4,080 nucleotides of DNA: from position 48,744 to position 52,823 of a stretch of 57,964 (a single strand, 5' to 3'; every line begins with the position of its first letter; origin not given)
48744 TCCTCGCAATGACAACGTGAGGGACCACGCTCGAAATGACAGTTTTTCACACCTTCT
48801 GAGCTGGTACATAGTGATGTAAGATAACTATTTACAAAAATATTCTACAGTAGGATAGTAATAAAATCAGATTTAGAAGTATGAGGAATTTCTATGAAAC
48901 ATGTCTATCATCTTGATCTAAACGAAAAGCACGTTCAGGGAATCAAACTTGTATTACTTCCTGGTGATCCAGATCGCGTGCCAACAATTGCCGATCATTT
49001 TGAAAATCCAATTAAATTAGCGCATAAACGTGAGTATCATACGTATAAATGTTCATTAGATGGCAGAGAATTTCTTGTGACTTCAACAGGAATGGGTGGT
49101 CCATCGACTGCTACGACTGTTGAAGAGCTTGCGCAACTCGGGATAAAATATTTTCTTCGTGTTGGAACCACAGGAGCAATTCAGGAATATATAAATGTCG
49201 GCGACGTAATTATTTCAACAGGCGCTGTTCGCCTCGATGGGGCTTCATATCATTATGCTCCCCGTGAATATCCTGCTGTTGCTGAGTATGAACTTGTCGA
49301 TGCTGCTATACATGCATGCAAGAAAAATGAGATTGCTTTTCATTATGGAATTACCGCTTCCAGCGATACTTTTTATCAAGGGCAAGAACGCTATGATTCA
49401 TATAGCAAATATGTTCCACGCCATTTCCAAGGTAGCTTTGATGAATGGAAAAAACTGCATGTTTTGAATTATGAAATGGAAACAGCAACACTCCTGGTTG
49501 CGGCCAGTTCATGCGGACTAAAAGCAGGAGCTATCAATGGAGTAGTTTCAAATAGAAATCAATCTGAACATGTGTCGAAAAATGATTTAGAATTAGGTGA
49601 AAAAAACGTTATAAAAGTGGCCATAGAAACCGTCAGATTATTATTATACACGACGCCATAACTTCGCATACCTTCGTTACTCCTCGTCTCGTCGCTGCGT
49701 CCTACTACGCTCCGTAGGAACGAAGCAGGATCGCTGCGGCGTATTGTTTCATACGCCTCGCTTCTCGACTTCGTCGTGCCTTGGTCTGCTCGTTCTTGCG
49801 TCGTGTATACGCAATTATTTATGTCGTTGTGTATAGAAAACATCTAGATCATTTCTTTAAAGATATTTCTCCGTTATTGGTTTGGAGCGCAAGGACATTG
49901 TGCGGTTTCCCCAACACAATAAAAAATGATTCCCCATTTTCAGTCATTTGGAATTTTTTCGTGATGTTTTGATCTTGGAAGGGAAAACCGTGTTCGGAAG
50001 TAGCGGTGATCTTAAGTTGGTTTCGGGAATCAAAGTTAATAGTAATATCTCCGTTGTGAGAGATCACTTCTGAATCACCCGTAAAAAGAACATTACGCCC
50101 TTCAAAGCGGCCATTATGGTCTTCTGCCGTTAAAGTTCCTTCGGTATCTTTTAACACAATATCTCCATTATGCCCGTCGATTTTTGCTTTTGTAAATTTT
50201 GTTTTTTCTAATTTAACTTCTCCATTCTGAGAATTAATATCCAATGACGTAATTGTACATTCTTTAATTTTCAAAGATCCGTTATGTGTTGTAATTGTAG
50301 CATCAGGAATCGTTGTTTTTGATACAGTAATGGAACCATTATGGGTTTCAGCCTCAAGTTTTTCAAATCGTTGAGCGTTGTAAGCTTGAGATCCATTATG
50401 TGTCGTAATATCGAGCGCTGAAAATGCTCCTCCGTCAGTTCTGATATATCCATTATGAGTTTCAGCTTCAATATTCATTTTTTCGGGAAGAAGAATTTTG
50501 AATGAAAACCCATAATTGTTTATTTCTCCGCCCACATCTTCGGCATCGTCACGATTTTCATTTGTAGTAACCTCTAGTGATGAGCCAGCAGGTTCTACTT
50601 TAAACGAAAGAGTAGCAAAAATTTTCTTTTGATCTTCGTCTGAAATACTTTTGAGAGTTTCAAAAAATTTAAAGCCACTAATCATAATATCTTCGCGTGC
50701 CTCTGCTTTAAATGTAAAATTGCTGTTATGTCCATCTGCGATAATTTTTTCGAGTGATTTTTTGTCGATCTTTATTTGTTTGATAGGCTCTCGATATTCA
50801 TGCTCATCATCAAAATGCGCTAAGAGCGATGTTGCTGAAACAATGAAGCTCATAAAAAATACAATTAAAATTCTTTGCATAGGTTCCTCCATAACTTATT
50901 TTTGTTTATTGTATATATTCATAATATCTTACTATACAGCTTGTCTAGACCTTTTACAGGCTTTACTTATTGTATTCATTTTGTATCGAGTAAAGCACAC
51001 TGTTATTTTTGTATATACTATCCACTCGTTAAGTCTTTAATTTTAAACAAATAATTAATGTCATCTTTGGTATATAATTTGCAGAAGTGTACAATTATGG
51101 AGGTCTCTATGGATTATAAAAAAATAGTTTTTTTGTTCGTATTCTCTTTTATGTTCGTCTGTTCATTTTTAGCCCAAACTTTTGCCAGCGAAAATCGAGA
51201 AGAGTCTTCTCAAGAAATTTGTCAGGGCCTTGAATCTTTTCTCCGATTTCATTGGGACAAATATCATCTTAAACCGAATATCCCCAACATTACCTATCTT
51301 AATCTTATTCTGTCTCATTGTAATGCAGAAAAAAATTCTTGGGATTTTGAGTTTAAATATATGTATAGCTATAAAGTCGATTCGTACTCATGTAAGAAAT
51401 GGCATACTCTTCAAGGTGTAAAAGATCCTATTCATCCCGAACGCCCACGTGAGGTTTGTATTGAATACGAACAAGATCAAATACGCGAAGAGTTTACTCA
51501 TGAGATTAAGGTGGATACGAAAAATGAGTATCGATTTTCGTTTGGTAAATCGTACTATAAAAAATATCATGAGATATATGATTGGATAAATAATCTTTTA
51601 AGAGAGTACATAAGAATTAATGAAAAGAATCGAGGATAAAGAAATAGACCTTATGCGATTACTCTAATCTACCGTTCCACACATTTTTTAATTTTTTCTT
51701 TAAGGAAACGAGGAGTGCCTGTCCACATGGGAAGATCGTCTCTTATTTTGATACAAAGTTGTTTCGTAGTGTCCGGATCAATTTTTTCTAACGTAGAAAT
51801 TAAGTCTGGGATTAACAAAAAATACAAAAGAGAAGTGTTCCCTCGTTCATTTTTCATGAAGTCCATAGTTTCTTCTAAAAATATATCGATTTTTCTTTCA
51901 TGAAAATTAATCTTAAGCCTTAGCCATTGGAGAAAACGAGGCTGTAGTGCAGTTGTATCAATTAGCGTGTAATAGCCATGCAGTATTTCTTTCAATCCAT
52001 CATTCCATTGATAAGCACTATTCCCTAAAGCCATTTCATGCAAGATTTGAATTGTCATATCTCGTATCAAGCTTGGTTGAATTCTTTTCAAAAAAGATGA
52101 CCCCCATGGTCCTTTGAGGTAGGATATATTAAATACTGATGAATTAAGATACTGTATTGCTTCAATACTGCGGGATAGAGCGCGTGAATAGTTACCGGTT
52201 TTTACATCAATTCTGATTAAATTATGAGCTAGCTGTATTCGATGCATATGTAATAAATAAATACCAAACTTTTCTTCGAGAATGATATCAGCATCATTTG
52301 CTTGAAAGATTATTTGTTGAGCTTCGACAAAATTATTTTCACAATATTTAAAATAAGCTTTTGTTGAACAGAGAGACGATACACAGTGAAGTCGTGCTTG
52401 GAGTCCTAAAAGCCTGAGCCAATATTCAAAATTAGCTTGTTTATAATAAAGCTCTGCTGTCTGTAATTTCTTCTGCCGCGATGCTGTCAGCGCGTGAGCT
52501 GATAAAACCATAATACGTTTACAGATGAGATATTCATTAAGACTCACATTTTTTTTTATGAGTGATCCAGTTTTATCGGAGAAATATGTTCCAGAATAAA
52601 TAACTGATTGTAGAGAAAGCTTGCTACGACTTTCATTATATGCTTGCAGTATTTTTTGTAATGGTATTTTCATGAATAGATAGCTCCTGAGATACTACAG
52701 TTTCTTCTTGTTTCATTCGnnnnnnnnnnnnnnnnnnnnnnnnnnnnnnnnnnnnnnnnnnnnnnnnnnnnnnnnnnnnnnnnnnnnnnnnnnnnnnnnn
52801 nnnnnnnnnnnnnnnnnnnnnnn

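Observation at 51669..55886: Candidate new RiPP system: three tandem precursors with triple N-x-x-C cores plus a radical SAM/SPASM maturase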

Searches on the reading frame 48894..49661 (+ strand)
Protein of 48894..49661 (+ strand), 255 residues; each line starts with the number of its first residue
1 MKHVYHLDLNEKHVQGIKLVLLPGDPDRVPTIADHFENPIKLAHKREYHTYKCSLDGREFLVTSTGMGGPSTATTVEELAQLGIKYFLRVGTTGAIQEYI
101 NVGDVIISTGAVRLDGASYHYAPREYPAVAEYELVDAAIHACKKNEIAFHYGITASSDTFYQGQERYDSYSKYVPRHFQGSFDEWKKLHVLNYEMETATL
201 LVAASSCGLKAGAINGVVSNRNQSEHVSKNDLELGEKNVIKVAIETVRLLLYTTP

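Call 93: search_protein_families(library=pfam, proteins=[window:48894-49661:+], max_evalue=0.001)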
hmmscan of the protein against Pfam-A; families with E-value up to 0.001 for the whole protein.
window:48894-49661:+ (255 aa): 1 family
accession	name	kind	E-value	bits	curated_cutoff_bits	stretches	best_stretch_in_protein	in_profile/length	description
PF01048.26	PNP_UDP_1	-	1.5e-39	136.3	25.1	1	18-238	1-220/233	Phosphorylase superfamily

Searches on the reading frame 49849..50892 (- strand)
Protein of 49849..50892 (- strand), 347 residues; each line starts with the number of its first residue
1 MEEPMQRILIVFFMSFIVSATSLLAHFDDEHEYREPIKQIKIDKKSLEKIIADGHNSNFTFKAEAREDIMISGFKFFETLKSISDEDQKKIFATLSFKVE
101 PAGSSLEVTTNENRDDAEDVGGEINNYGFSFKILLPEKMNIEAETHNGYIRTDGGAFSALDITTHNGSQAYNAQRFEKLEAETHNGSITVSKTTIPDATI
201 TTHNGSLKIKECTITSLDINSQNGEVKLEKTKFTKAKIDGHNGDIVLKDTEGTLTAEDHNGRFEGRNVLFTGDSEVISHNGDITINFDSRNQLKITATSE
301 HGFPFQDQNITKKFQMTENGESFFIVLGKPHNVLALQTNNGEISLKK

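Call 3: search_protein_families(library=pfam, proteins=[window:49849-50892:-], max_evalue=0.1)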
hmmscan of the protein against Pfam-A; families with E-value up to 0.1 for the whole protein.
window:49849-50892:- (347 aa): 3 families
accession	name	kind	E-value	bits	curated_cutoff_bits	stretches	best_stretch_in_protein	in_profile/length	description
PF13349.12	DUF4097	-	2.7e-19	70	22.9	2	176-345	77-246/247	Toastrack DUF4097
PF08985.17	DP-EP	-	0.033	15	25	1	199-260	24-87/120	DP-EP family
PF03484.21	B5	-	0.076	13.7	28.6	0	82-117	15-51/67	tRNA synthetase B5 domain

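Call 4: search_protein_families(library=ncbifam, proteins=[window:49849-50892:-], max_evalue=0.1)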
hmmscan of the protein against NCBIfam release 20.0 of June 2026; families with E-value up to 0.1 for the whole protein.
window:49849-50892:- (347 aa): 2 families
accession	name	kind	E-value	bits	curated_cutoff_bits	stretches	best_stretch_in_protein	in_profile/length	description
NF038025.1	dapto_LiaX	exception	3.7e-10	39.1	350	2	144-245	342-444/512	daptomycin-sensing surface protein LiaX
NF049997.1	LiaG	equivalog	9.2e-09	34.9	285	1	179-313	120-257/286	LiaG family protein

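Call 73: search_protein_families(library=padloc, proteins=[window:49849-50892:-], max_evalue=0.01)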
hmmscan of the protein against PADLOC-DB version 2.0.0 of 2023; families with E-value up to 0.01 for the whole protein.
window:49849-50892:- (347 aa): 0 families

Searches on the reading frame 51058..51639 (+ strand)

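Call 3: search_protein_families(library=pfam, proteins=[window:51058-51639:+], max_evalue=0.1)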
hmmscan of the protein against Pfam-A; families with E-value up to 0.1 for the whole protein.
window:51058-51639:+ (193 aa): 1 family
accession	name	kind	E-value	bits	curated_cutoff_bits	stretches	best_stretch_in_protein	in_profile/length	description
PF01062.27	Bestrophin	-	0.0056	16.3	24.2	1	7-58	223-275/324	Bestrophin, RFP-TM, chloride channel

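Call 4: search_protein_families(library=ncbifam, proteins=[window:51058-51639:+], max_evalue=0.1)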
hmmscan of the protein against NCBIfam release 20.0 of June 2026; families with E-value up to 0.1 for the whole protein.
window:51058-51639:+ (193 aa): 0 families

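Call 73: search_protein_families(library=padloc, proteins=[window:51058-51639:+], max_evalue=0.01)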
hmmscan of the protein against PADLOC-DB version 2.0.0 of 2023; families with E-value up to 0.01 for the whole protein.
window:51058-51639:+ (193 aa): 0 families

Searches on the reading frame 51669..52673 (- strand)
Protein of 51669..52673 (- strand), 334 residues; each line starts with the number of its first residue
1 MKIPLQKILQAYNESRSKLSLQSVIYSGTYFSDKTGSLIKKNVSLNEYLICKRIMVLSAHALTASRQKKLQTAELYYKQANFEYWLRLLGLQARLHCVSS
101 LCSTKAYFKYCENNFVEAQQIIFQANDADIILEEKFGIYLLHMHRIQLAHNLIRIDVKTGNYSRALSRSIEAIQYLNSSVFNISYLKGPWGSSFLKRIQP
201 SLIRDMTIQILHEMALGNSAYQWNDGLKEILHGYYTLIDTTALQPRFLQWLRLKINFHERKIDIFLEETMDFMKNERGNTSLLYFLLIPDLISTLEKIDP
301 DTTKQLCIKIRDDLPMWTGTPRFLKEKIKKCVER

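Call 3: search_protein_families(library=pfam, proteins=[window:51669-52673:-], max_evalue=0.1)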
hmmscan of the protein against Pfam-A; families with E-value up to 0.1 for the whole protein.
window:51669-52673:- (334 aa): 1 family
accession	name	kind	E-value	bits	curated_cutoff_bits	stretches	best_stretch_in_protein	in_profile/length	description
PF09094.16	AmyA-A_glucT_m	-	0.052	14.4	27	0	51-90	17-58/80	Alpha-amylase/4-alpha-glucanotransferase, middle domain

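Call 4: search_protein_families(library=ncbifam, proteins=[window:51669-52673:-], max_evalue=0.1)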
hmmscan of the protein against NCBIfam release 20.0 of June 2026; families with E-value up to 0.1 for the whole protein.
window:51669-52673:- (334 aa): 1 family
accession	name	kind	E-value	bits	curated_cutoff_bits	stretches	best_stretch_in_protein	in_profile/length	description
NF002946.0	PRK03601.1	equivalog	0.042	13.2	240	1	211-268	88-145/275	HTH-type transcriptional regulator HdfR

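Call 44: find_homologous_proteins(query=window:51669-52673:-, max_evalue=0.001)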
Query window:51669-52673:- (334 aa): 1 proteins with E <= 0.001 among 2059 candidates.
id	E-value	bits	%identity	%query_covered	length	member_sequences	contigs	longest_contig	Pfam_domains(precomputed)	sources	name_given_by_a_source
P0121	2.5e-220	748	100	100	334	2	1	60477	-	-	-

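Call 67: find_homologous_proteins(query=A3, max_evalue=0.00001)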
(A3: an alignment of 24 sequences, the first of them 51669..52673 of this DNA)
Query A3 (24 sequences) (334 aa, profile of the alignment): 2 proteins with E <= 0.00001 among 8000 candidates.
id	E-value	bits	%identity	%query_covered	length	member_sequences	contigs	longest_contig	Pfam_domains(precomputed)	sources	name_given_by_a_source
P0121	3.2e-93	330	100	100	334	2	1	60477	-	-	-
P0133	1.2e-45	174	47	4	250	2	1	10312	-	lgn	-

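Call 68: search_protein_families(library=pfam, alignment_id=A3, max_evalue=0.1)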
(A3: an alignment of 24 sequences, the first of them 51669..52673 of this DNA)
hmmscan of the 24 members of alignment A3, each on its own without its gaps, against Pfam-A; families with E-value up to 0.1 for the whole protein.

A. member 1, window:51669-52673:- (334 aa): 1 family
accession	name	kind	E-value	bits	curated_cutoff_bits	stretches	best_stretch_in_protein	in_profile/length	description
PF09094.16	AmyA-A_glucT_m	-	0.052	14.4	27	0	51-90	17-58/80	Alpha-amylase/4-alpha-glucanotransferase, middle domain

B. families by the number of members that match (of 24 scanned): 13 families
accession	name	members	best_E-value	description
PF07719.23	TPR_2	3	0.00049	Tetratricopeptide repeat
PF13374.12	TPR_10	2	0.00023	Tetratricopeptide repeat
PF09164.15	VitD-bind_III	1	0.0018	Vitamin D binding protein, domain III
PF13432.12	TPR_16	1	0.0021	Tetratricopeptide repeat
PF18994.6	Prophage_tailD1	1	0.0046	Prophage endopeptidase tail N-terminal domain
PF16295.10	TetR_C_10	1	0.015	Tetracyclin repressor-like, C-terminal domain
PF13176.12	TPR_7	1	0.02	Tetratricopeptide repeat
PF00515.34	TPR_1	1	0.024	Tetratricopeptide repeat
PF04336.18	ACP_PD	1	0.026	Acyl carrier protein phosphodiesterase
PF13371.12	TPR_9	1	0.04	Tetratricopeptide repeat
PF13424.12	TPR_12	1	0.041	Tetratricopeptide repeat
PF09094.16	AmyA-A_glucT_m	1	0.052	Alpha-amylase/4-alpha-glucanotransferase, middle domain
PF14053.11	DUF4248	1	0.084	Domain of unknown function (DUF4248)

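Call 73: search_protein_families(library=padloc, proteins=[window:51669-52673:-], max_evalue=0.01)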
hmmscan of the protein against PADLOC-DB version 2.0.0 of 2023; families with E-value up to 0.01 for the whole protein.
window:51669-52673:- (334 aa): 0 families

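Call 83: predict_structure(protein=window:51669-52673:-)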
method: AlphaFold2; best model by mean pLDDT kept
length: 334 residues; sequences in the alignment: 1
mean_pLDDT: 42.5   pTM: 0.27
mean pLDDT of the five models: 42.5, 40.5, 39.1, 38.9, 33.4
residues with pLDDT >= 90: 0; 70-90: 20; 50-70: 46; < 50: 268
segments of 3 or more residues with pLDDT < 50: 1-144, 156-158, 160-163, 175-270, 272-286
pLDDT, mean of each block of 10 residues (from residue 1): 30 35 29 27 32 32 30 31 41 46 38 39 36 33 50 49 49 46 32 41 44 41 42 39 37 34 45 43 49 61 73 62 73 79
secondary structure, 60 per line:
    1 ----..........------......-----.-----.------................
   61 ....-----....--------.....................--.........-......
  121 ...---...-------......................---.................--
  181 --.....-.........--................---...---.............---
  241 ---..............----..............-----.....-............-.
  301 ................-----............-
elements in order: H5-14 H21-26 H45-64 H70-73 H82-102 H105-113 H115-123 H137-158 H162-178 H183-187 H189-197 H200-215 H225-237 H244-257 H262-275 H281-285 H287-298 H300-316 H322-333
